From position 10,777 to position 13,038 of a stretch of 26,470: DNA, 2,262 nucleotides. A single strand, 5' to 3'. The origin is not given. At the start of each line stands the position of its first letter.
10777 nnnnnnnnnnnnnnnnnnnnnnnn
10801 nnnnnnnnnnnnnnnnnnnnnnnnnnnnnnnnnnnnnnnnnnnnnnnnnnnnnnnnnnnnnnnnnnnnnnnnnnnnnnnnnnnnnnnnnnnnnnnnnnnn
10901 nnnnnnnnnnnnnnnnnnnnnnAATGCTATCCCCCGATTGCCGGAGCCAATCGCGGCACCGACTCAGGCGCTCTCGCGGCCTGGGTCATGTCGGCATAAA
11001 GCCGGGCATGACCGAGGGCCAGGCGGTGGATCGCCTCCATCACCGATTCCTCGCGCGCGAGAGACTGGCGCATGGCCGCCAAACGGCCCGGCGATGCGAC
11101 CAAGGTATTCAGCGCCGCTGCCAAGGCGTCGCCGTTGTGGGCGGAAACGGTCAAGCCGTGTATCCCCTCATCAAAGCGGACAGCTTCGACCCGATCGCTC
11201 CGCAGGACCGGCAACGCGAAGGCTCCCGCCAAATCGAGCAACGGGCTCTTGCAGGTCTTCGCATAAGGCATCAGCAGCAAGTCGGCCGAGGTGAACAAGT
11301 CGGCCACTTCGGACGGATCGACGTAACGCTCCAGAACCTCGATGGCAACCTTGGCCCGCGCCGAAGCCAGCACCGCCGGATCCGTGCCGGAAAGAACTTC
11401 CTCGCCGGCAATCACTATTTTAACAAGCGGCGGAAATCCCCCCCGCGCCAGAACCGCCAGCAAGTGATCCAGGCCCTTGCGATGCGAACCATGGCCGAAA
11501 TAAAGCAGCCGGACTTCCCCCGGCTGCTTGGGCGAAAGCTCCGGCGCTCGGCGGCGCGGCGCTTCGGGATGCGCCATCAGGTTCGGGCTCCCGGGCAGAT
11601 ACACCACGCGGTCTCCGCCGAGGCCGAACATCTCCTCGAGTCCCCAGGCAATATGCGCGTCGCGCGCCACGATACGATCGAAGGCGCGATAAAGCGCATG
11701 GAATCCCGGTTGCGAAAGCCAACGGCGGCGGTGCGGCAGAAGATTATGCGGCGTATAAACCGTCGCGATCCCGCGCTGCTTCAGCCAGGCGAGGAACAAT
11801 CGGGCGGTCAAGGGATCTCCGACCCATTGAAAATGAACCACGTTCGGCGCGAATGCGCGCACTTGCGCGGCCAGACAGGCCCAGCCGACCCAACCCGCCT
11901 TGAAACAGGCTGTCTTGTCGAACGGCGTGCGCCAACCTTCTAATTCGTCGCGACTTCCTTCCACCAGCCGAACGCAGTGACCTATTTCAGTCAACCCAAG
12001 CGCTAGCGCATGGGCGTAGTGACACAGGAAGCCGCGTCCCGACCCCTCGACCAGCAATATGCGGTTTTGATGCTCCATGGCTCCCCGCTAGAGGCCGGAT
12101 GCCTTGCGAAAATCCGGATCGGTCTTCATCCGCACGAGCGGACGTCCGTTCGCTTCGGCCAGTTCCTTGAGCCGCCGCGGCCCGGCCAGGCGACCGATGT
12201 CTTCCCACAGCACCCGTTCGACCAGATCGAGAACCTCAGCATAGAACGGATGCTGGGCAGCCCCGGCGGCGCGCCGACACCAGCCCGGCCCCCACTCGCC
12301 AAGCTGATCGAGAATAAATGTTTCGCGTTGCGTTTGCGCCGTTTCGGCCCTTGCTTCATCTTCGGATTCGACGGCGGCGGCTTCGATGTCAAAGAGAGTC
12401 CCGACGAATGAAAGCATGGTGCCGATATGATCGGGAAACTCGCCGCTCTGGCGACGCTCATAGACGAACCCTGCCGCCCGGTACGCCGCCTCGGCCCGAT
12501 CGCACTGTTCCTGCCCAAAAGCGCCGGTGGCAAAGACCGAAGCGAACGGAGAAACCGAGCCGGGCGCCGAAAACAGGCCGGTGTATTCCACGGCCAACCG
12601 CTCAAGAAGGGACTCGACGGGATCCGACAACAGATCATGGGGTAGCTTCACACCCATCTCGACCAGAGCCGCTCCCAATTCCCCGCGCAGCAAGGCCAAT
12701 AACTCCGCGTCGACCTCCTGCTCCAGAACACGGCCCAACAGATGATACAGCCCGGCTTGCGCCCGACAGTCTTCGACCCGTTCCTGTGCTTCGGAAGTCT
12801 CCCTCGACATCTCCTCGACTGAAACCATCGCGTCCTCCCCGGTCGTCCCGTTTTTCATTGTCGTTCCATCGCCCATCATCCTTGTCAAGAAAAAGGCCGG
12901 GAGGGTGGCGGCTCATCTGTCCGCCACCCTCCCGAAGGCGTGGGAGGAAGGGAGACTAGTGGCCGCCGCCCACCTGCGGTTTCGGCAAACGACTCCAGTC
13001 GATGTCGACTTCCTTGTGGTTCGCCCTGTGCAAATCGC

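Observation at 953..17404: Apparent 17-gene sigma54 operon for an unassigned periplasmic molybdoenzyme respiratory system, with its own oxyanion sensor and an unusual accessory set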

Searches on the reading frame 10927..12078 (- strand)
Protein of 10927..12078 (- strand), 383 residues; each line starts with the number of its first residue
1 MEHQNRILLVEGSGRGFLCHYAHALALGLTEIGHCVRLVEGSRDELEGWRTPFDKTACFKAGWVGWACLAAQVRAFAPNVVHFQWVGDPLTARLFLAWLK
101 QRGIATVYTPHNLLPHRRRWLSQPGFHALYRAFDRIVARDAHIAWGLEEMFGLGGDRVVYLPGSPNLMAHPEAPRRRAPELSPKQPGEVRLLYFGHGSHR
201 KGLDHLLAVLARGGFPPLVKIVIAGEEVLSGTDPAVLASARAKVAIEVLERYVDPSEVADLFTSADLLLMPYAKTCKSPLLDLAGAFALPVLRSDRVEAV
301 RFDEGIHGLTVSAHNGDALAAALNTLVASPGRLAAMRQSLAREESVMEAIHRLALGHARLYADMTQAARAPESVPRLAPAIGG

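Call 5: search_protein_families(library=pfam, proteins=[window:10927-12078:-], max_evalue=0.01)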
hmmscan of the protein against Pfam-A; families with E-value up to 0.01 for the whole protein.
window:10927-12078:- (383 aa): 4 families
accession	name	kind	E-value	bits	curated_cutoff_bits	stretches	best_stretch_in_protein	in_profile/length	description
PF13439.12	Glyco_transf_4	-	1.3e-09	38.8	28.5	1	21-162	7-163/170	Glycosyltransferase Family 4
PF13692.12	Glyco_trans_1_4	-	1.2e-07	32.6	27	1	190-328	3-141/142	Glycosyl transferases group 1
PF00534.26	Glycos_transf_1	-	8e-05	22.7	26.4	1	183-338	10-167/172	Glycosyl transferases group 1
PF13579.12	Glyco_trans_4_4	-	0.00032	21.5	29.7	1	65-162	59-156/158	Glycosyl transferase 4-like domain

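Call 6: search_protein_families(library=ncbifam, proteins=[window:10927-12078:-], max_evalue=0.001)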
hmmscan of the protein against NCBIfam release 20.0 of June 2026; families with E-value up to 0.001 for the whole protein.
window:10927-12078:- (383 aa): 1 family
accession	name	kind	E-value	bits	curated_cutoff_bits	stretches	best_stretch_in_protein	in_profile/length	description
NF053787.1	GlcN_PG_synth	equivalog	2.5e-05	23.3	480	1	127-330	138-327/361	N-acetylglucosaminyl phosphatidylglycerol synthase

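Call 71: search_solved_structures(query=window:10927-12078:-, max_evalue=0.01)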
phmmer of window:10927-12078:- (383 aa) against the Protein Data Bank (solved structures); distinct sequences matched with E-value up to 0.01: 0.

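Call 102: find_homologous_proteins(query=window:10927-12078:-, max_evalue=1e-10)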
Query window:10927-12078:- (383 aa): 180 proteins with E <= 1e-10 among 8000 candidates; the best 120 are listed.
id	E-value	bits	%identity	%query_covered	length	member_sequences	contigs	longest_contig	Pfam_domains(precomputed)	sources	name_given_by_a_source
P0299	4.4e-252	854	98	100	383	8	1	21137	PF13579.13,PF13439.13,PF13692.13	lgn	-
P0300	1.3e-142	494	62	96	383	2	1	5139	PF13579.13,PF13439.13,PF13692.13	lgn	-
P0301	3.9e-141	489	61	97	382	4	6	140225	PF13439.13,PF13692.13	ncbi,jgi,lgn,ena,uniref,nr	ncbi:glycosyltransferase family 4 protein [Magnetospirillum sp. 64-120]|uniref:glycosyltransferase f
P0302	6.2e-139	482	61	94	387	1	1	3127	PF13579.13,PF13439.13,PF13692.13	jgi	jgi:glycosyltransferase involved in cell wall biosynthesis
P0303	2.4e-137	477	60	96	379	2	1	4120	PF13579.13,PF13439.13,PF13692.13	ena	-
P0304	2.4e-137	477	61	96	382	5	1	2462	PF13439.13,PF13692.13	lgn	-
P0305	5.2e-137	475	60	95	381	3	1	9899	PF13579.13,PF13439.13,PF13692.13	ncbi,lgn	-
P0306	2.6e-136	473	59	97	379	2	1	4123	PF00534.27,PF13579.13,PF13439.13,PF13692.13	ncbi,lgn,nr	ncbi:MAG: glycosyltransferase [Rhodospirillales bacterium]|nr:MAG: glycosyltransferase [Rhodospirill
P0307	5.9e-136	472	59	95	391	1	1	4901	PF00534.27,PF13579.13,PF13439.13,PF13692.13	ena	-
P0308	1.3e-135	471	58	99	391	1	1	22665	PF00534.27,PF13579.13,PF13439.13,PF13692.13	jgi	-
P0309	3.1e-135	470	60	94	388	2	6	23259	PF00534.27,PF13579.13,PF13439.13,PF13692.13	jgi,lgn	jgi:glycosyltransferase involved in cell wall biosynthesis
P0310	6.9e-135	468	58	98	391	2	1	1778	PF13579.13,PF13439.13,PF13692.13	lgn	-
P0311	1.1e-134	468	58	98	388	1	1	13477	PF13579.13,PF13439.13,PF13692.13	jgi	jgi:glycosyltransferase involved in cell wall biosynthesis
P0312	1.5e-133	464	57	98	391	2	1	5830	PF13579.13,PF13439.13,PF13692.13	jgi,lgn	-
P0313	4.5e-133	462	59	94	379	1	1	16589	PF00534.27,PF13579.13,PF13439.13,PF13692.13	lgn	-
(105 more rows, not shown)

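Call 115: predict_structure(alignment_id=A2)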
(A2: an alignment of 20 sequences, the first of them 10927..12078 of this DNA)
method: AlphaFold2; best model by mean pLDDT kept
length: 383 residues; sequences in the alignment: 20
mean_pLDDT: 90.9   pTM: 0.88
mean pLDDT of the five models: 90.9, 90.3, 89.8, 89.2, 88.6
residues with pLDDT >= 90: 286; 70-90: 73; 50-70: 13; < 50: 11
segments of 3 or more residues with pLDDT < 50: 373-379, 381-383
pLDDT, mean of each block of 10 residues (from residue 1): 85 90 97 97 86 91 92 98 92 96 96 62 85 94 89 90 92 95 96 93 96 91 97 96 97 95 98 92 95 94 95 96 93 96 95 97 87 48 38
secondary structure, 60 per line:
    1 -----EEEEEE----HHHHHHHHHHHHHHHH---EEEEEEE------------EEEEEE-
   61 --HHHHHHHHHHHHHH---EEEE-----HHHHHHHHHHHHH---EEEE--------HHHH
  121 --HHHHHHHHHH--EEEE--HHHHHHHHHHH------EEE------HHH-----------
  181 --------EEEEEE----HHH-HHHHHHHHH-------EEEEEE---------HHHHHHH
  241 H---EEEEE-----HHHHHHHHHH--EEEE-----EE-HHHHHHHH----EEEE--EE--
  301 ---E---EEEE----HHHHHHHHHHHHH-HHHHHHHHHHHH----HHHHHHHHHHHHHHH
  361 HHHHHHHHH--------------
elements in order: E6-11 H16-31 E35-41 E54-59 H63-76 E80-83 H89-101 E105-108 H117-120 H123-132 E135-138 H141-151 E158-160 E189-194 H203-211 E219-224 H234-241 E245-249 H255-264 E267-270 H279-286 E291-294 E308-311 H316-328 H330-341 H346-369

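Call 117: fold_search(model_id=the predicted structure, library=pdb)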
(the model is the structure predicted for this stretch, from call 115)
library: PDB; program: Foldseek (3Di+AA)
matches with E <= 10: 1818; with E <= 0.001: 437
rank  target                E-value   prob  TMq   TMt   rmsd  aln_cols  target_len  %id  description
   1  3c4q_B                1.8e-16  1.00  0.70  0.68   5.0       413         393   17  Structure of the retaining glycosyltransferase MshA : The first step in mycothiol biosynthesis. Organism : Corynebacte (released 2008-04-01)
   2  6tvp_A                1.3e-15  1.00  0.65  0.65   6.4       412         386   18  Structure of Mycobacterium smegmatis alpha-maltose-1-phosphate synthase GlgM (released 2020-04-22)
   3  6tvp_B                2.7e-15  1.00  0.66  0.66   5.4       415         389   18  Structure of Mycobacterium smegmatis alpha-maltose-1-phosphate synthase GlgM (released 2020-04-22)
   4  3c48_B                7.6e-15  1.00  0.44  0.43   9.9       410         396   15  Structure of the retaining glycosyltransferase MshA: The first step in mycothiol biosynthesis. Organism: Corynebacteri (released 2008-03-25)
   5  3c4q_A                1.0e-14  1.00  0.69  0.67   5.3       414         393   16  Structure of the retaining glycosyltransferase MshA : The first step in mycothiol biosynthesis. Organism : Corynebacte (released 2008-04-01)
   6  3c48_A                1.2e-14  1.00  0.45  0.43  10.1       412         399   16  Structure of the retaining glycosyltransferase MshA: The first step in mycothiol biosynthesis. Organism: Corynebacteri (released 2008-03-25)
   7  8dqd                  2.9e-14  1.00  0.62  0.64   6.3       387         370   14  Structure of the Campylobacter concisus glycosyltransferase PglA (released 2024-01-17)
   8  7qsg_A                3.5e-14  1.00  0.63  0.64   5.6       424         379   18  Methylmannose polysaccharide mannosyltransferase from M. hassiacum (released 2023-01-25)
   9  7mi0                  2.1e-13  1.00  0.65  0.66   5.3       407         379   15  Crystal Structure of Glycosyltransferase from Rickettsia africae ESF-5 (released 2021-04-28)
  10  6n1x                  3.0e-13  1.00  0.66  0.67   5.9       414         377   13  BshA from Staphylococcus aureus complexed with UDP and N-acetylglucosamine (released 2019-08-21)
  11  5d00_A                3.6e-13  1.00  0.65  0.68   5.9       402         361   14  Crystal structure of BshA from B. subtilis complexed with N-acetylglucosaminyl-malate and UMP (released 2016-09-07)
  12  3l01_A                4.9e-13  1.00  0.62  0.57   6.8       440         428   18  Crystal structure of monomeric glycogen synthase from Pyrococcus abyssi (released 2010-12-29)
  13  6d9t                  8.0e-13  1.00  0.70  0.71   5.0       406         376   13  BshA from Staphylococcus aureus complexed with UDP (released 2019-05-08)
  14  8dvz                  8.4e-13  1.00  0.62  0.64   6.4       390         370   14  Structure of the Campylobacter concisus glycosyltransferase PglA R282V variant (released 2024-01-17)
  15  6kih_A                9.4e-13  1.00  0.64  0.61   6.6       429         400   16  Sucrose-phosphate synthase (tll1590) from Thermosynechococcus elongatus (released 2020-05-27)
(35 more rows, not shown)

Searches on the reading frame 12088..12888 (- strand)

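Call 5: search_protein_families(library=pfam, proteins=[window:12088-12888:-], max_evalue=0.01)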
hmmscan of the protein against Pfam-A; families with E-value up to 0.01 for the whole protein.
window:12088-12888:- (266 aa): 1 family
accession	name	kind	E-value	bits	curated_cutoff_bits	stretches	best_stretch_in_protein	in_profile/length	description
PF02613.20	Nitrate_red_del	-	6.3e-19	68.8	22.2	1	88-204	20-135/136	Nitrate reductase delta subunit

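Call 6: search_protein_families(library=ncbifam, proteins=[window:12088-12888:-], max_evalue=0.001)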
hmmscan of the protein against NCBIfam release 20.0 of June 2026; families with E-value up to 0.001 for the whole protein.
window:12088-12888:- (266 aa): 3 families
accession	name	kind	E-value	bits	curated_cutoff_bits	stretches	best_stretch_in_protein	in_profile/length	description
NF003442.0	PRK04976.1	equivalog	1.2e-10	41.7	132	1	43-231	11-205/211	molecular chaperone TorD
TIGR03482.1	DMSO_red_II_cha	subfamily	1.1e-09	38.6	152.3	1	47-232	5-190/197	DMSO reductase family type II enzyme chaperone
NF042981.1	EthbenzDh_ebdD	equivalog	1.8e-07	31.1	360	1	36-230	13-211/222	ethylbenzene dehydrogenase subunit delta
